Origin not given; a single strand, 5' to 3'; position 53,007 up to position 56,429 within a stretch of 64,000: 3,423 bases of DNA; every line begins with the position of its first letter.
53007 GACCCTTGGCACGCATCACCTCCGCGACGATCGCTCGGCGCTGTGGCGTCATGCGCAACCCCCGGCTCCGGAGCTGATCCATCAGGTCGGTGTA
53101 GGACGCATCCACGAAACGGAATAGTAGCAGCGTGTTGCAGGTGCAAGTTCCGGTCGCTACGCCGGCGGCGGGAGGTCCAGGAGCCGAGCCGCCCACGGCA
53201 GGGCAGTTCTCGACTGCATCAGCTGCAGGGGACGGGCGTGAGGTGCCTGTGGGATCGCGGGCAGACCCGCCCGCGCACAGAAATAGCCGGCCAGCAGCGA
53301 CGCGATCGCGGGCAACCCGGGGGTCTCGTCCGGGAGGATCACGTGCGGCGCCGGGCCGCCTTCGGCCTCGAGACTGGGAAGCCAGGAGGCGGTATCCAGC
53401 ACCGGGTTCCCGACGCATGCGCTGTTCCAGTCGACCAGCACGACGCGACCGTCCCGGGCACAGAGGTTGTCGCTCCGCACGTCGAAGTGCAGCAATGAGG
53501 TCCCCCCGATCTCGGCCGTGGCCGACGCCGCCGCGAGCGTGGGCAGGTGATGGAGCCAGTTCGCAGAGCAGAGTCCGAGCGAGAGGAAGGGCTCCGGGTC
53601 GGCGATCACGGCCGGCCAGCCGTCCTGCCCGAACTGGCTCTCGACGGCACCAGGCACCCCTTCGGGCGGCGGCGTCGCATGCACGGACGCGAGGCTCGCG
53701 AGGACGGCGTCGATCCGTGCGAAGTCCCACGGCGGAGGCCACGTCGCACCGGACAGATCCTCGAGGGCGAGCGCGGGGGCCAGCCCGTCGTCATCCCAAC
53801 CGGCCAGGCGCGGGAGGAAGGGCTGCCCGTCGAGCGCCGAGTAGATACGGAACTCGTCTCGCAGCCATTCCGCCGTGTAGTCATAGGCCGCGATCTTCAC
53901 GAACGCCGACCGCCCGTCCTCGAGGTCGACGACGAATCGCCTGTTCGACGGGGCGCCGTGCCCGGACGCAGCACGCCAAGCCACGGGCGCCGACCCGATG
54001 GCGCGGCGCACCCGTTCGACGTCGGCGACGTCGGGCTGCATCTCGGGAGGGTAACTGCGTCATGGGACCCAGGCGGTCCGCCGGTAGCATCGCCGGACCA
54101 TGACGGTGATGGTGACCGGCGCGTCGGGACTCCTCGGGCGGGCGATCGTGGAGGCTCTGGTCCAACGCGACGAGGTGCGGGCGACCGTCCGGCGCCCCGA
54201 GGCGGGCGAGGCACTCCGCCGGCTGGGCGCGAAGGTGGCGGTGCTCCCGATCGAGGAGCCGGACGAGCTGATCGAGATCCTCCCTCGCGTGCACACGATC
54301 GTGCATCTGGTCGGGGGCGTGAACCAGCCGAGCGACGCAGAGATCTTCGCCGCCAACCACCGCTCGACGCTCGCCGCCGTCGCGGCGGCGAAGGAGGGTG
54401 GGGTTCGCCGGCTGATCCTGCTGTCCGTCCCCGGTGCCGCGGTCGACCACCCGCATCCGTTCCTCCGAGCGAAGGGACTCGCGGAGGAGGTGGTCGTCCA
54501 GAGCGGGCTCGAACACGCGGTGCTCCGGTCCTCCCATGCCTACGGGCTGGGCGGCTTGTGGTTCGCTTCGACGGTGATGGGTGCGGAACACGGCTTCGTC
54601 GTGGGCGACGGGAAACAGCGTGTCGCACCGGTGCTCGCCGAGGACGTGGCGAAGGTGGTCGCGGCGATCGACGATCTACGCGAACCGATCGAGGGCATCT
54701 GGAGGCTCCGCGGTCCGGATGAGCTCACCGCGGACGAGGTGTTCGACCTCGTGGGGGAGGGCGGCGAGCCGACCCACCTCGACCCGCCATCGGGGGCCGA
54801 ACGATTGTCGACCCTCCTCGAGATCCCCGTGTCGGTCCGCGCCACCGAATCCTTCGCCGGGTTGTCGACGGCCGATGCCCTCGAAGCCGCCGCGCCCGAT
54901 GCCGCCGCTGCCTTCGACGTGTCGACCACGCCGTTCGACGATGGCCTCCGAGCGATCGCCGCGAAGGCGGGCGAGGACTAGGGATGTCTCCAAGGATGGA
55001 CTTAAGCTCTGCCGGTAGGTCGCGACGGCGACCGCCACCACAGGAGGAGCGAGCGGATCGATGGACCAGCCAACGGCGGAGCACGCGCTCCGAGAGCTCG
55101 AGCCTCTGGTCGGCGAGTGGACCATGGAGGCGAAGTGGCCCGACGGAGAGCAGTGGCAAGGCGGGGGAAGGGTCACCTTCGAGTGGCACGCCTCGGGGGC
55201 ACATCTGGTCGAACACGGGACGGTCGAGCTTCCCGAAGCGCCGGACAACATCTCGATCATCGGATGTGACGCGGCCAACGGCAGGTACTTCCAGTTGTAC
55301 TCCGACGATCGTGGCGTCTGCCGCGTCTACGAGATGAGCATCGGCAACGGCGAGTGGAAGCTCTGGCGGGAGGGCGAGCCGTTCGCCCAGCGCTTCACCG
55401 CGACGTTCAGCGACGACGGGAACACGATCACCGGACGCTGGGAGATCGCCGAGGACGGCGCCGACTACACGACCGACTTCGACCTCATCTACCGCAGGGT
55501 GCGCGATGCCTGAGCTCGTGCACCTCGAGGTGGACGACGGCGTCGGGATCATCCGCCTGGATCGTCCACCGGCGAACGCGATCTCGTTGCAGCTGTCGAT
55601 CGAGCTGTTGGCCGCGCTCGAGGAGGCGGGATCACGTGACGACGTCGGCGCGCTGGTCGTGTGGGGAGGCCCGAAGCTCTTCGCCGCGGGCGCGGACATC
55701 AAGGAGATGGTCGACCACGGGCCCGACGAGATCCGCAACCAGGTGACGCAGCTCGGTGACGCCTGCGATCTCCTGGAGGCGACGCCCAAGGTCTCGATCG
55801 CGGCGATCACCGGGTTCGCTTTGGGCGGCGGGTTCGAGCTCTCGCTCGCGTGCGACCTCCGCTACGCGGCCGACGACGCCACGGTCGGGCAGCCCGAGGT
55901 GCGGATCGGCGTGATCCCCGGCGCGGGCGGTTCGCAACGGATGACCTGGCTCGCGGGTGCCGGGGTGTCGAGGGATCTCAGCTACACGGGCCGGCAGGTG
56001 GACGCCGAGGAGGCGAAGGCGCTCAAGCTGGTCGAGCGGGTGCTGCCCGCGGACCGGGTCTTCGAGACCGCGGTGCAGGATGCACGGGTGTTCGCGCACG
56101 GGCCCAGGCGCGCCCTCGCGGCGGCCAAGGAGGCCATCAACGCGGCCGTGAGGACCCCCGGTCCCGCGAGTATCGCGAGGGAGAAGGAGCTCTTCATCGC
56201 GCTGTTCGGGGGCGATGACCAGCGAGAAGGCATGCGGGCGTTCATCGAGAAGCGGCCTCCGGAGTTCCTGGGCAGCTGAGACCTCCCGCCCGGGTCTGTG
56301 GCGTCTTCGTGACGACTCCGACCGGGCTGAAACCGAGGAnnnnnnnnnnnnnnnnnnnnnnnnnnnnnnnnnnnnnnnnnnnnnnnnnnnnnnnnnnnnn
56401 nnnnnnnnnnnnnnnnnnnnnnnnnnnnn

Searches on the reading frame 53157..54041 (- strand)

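Call 84: search_protein_families(library=pfam, proteins=[window:53157-54041:-], max_evalue=0.001)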
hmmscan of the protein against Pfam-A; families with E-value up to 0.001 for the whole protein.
window:53157-54041:- (294 aa): 1 family
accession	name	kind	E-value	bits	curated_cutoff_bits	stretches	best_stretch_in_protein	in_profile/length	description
PF01636.29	APH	-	5.8e-13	49.6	23.2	1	32-232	10-221/239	Phosphotransferase enzyme family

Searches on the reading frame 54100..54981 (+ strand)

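Call 84: search_protein_families(library=pfam, proteins=[window:54100-54981:+], max_evalue=0.001)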
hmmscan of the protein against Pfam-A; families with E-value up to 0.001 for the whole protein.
window:54100-54981:+ (293 aa): 6 families
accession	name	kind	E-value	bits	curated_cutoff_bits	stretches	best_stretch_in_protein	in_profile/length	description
PF13460.12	NAD_binding_10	-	4.3e-16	59.8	27.2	1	7-146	1-145/184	NAD(P)H-binding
PF01370.27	Epimerase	-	2.3e-13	50.6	20.9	1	3-189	1-223/240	NAD dependent epimerase/dehydratase family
PF01073.25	3Beta_HSD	-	5.8e-09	35.8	22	1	4-116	1-122/280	3-beta hydroxysteroid dehydrogenase/isomerase family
PF05368.20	NmrA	-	2.7e-08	34.2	27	1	2-138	4-140/298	NmrA-like family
PF04321.23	RmlD_sub_bind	-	2.2e-06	27.4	27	0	1-33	1-34/287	RmlD substrate binding domain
PF07993.18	NAD_binding_4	-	5e-06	26.3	20.1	1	5-67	1-66/258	Male sterility protein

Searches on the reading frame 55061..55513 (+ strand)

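Call 84: search_protein_families(library=pfam, proteins=[window:55061-55513:+], max_evalue=0.001)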
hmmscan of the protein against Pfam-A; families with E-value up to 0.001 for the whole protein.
window:55061-55513:+ (150 aa): 1 family
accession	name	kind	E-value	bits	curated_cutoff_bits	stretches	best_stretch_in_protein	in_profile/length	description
PF07617.17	DUF1579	-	0.00096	19.5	25.2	0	3-83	1-83/155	Protein of unknown function (DUF1579)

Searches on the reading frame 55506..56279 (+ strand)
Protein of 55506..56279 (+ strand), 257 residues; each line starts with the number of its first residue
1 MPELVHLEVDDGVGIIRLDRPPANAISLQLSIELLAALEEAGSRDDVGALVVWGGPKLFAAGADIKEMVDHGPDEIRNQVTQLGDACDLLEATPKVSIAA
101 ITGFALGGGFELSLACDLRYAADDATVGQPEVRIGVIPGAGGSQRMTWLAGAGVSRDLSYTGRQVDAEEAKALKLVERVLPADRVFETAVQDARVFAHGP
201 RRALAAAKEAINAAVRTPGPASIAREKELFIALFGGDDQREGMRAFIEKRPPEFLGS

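Call 84: search_protein_families(library=pfam, proteins=[window:55506-56279:+], max_evalue=0.001)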
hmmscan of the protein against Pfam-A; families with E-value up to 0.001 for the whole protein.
window:55506-56279:+ (257 aa): 2 families
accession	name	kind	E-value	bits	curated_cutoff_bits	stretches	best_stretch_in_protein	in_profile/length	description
PF00378.25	ECH_1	-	3.3e-59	200.7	27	1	10-254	3-248/251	Enoyl-CoA hydratase/isomerase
PF16113.10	ECH_2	-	9.7e-25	88.2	27.2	1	13-240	1-232/335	Enoyl-CoA hydratase/isomerase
